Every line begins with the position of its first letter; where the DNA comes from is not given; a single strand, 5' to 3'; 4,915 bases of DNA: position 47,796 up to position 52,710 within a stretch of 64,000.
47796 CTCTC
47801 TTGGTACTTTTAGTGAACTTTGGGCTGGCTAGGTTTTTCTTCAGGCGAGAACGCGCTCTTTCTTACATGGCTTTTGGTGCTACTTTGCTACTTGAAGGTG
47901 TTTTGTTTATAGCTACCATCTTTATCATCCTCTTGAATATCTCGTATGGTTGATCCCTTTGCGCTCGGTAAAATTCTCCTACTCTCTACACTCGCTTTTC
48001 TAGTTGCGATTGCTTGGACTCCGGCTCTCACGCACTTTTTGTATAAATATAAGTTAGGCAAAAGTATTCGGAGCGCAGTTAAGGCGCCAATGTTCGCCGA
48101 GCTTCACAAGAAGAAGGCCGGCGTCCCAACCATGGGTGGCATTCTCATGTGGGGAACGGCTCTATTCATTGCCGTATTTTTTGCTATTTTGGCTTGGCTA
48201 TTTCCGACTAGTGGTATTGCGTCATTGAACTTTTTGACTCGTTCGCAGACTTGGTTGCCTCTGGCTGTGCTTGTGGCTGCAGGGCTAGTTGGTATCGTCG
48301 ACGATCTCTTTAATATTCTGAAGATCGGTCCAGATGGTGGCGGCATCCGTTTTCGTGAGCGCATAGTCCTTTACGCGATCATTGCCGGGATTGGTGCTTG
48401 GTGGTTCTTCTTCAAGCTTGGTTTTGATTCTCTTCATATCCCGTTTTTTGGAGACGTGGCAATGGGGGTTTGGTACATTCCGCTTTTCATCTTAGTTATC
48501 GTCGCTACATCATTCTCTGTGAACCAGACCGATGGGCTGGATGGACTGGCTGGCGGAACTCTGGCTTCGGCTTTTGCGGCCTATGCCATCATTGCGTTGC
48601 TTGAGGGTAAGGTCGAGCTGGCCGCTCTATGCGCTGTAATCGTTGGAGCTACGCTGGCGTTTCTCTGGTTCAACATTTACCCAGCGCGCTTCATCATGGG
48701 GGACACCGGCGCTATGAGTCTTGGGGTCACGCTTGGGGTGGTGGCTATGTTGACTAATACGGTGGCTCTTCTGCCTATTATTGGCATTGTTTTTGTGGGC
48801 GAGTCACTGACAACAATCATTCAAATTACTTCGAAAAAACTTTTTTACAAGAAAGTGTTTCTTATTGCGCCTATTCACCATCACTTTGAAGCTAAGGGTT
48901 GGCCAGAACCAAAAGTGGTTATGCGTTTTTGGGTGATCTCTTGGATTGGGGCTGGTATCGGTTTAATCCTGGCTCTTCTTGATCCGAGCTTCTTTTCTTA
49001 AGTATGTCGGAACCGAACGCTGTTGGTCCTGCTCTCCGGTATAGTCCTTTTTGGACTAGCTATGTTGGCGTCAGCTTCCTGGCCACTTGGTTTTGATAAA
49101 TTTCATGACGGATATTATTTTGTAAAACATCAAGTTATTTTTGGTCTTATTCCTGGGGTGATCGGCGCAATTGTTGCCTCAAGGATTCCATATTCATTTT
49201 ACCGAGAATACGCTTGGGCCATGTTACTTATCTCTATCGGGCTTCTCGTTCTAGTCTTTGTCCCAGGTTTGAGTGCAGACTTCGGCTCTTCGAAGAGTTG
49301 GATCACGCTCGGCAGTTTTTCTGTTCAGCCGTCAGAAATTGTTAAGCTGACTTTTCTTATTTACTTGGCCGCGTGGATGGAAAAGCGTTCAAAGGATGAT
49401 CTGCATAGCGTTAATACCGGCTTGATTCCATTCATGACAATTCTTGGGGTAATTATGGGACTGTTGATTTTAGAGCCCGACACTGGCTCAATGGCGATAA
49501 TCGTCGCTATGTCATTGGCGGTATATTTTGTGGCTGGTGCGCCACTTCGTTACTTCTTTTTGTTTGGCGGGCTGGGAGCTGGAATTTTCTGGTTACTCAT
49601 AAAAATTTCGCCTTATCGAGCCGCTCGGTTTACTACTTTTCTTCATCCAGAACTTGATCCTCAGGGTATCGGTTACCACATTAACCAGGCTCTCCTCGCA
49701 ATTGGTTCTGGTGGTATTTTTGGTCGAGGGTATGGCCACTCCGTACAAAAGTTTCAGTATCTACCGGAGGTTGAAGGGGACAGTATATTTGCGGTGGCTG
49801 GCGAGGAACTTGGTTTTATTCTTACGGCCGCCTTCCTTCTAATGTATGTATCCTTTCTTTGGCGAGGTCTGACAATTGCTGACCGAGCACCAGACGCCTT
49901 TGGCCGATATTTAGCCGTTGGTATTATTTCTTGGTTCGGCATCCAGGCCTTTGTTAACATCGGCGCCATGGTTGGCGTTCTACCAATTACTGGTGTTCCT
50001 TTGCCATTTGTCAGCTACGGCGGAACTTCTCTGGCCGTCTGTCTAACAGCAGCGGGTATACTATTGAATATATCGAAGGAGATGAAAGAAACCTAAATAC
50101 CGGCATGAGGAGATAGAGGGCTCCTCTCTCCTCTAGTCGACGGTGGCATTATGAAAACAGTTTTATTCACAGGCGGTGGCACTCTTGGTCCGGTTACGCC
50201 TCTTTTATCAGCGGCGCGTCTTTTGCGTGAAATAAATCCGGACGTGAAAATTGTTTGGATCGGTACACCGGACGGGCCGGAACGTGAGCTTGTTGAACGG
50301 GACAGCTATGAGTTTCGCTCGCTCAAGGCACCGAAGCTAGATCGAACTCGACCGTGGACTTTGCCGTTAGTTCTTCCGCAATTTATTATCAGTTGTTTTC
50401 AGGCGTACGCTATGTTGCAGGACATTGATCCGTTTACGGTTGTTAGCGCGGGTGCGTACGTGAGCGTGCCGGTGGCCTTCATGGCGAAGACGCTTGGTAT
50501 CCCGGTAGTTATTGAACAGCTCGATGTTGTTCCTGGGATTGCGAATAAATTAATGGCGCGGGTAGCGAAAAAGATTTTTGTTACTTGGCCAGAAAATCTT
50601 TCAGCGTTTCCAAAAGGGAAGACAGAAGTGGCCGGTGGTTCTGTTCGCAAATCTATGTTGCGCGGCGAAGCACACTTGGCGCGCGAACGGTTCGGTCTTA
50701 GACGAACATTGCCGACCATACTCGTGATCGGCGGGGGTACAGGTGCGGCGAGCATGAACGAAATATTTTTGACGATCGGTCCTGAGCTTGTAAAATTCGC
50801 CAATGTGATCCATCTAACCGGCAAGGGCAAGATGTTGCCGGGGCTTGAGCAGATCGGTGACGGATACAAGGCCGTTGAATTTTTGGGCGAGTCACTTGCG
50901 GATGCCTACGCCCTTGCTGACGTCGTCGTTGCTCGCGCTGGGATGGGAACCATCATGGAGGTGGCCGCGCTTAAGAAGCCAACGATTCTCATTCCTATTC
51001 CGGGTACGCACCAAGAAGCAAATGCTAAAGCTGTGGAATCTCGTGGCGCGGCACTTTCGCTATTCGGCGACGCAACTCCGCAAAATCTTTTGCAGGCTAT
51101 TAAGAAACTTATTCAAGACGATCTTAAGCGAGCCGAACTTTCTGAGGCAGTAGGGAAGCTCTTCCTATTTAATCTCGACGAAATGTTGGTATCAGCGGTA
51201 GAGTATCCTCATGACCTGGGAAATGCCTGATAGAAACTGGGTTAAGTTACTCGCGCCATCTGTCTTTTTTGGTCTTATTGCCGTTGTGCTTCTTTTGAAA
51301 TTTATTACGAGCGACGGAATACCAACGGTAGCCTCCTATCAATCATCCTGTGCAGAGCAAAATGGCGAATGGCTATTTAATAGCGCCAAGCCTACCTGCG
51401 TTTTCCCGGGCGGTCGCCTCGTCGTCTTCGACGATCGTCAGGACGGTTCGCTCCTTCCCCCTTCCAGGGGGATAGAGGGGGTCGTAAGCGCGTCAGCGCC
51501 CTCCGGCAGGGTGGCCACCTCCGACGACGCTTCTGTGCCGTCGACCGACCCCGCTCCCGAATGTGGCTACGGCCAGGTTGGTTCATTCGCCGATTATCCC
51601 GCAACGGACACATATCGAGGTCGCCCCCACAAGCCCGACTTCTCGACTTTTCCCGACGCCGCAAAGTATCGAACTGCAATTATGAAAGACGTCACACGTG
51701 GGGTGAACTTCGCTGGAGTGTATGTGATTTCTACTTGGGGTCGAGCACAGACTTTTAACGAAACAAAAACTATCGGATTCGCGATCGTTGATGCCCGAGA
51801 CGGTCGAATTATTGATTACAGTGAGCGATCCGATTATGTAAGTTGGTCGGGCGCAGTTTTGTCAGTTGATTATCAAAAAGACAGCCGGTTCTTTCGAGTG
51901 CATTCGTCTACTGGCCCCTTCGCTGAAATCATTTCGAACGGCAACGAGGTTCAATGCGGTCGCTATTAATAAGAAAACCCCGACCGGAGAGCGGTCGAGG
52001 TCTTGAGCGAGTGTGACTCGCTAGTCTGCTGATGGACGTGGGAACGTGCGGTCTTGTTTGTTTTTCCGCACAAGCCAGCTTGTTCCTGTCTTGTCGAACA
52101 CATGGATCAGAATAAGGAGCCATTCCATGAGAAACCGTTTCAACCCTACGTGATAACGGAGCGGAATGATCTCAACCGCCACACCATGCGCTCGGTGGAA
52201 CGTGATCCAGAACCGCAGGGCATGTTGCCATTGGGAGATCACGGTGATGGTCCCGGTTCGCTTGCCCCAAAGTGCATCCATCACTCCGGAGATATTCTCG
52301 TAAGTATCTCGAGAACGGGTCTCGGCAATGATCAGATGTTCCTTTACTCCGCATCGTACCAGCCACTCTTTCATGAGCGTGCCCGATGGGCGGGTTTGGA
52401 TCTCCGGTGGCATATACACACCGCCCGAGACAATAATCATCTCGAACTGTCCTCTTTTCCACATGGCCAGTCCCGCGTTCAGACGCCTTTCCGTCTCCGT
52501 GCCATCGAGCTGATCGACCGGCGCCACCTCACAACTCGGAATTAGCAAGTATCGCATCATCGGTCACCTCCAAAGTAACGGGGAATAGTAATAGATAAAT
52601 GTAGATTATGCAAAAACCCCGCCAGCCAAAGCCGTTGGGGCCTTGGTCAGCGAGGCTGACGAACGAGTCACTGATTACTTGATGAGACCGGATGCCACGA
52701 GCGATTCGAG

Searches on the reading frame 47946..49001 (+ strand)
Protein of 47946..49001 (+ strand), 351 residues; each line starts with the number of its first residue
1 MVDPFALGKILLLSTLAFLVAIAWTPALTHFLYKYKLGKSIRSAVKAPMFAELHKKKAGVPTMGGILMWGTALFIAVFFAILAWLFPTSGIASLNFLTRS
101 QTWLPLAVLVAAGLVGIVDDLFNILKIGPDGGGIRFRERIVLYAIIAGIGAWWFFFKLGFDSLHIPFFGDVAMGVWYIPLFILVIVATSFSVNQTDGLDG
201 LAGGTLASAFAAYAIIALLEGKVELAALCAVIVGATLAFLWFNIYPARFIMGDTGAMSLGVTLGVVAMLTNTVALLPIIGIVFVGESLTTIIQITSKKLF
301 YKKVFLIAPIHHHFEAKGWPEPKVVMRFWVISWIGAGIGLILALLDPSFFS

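Call 86: search_protein_families(library=pfam, proteins=[window:47946-49001:+], max_evalue=0.001)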
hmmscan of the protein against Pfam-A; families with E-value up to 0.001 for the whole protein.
window:47946-49001:+ (351 aa): 1 family
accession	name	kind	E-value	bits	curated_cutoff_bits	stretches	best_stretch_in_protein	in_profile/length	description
PF00953.26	Glycos_transf_4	-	4e-30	105.4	27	1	105-269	4-158/160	Glycosyl transferase family 4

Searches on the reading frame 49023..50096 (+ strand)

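Call 86: search_protein_families(library=pfam, proteins=[window:49023-50096:+], max_evalue=0.001)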
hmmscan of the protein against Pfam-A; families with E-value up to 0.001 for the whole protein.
window:49023-50096:+ (357 aa): 1 family
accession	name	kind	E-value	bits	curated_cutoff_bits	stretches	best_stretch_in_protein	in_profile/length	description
PF01098.24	FTSW_RODA_SPOVE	-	6e-98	328.6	26.4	1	4-355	8-355/356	Cell cycle protein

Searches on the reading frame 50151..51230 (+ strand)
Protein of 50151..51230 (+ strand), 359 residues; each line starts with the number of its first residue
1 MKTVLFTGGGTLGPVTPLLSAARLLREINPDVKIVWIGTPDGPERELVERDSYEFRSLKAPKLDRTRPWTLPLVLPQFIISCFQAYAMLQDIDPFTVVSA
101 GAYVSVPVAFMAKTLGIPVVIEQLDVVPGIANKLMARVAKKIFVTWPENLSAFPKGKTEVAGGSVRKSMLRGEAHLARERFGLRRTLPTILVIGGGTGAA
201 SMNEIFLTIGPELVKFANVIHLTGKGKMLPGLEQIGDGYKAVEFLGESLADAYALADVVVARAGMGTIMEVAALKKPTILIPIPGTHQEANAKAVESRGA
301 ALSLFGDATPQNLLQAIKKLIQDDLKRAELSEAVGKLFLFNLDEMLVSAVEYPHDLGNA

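Call 86: search_protein_families(library=pfam, proteins=[window:50151-51230:+], max_evalue=0.001)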
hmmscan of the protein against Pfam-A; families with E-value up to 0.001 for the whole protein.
window:50151-51230:+ (359 aa): 3 families
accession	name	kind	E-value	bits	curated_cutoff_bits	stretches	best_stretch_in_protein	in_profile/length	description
PF04101.22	Glyco_tran_28_C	-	1.1e-26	94.3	22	1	189-334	1-154/166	Glycosyltransferase family 28 C-terminal domain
PF03033.26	Glyco_transf_28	-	1.9e-25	90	26.2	1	4-143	1-138/139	Glycosyltransferase family 28 N-terminal domain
PF13692.12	Glyco_trans_1_4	-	9.1e-07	29.7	27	1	206-323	20-142/142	Glycosyl transferases group 1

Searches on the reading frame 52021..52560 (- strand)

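Call 86: search_protein_families(library=pfam, proteins=[window:52021-52560:-], max_evalue=0.001)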
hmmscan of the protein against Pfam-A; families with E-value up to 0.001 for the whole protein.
window:52021-52560:- (179 aa): 1 family
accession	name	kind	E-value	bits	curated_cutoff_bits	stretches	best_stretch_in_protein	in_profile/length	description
PF02698.23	DUF218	-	5.5e-18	65.6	27.6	1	23-134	13-109/133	DUF218 domain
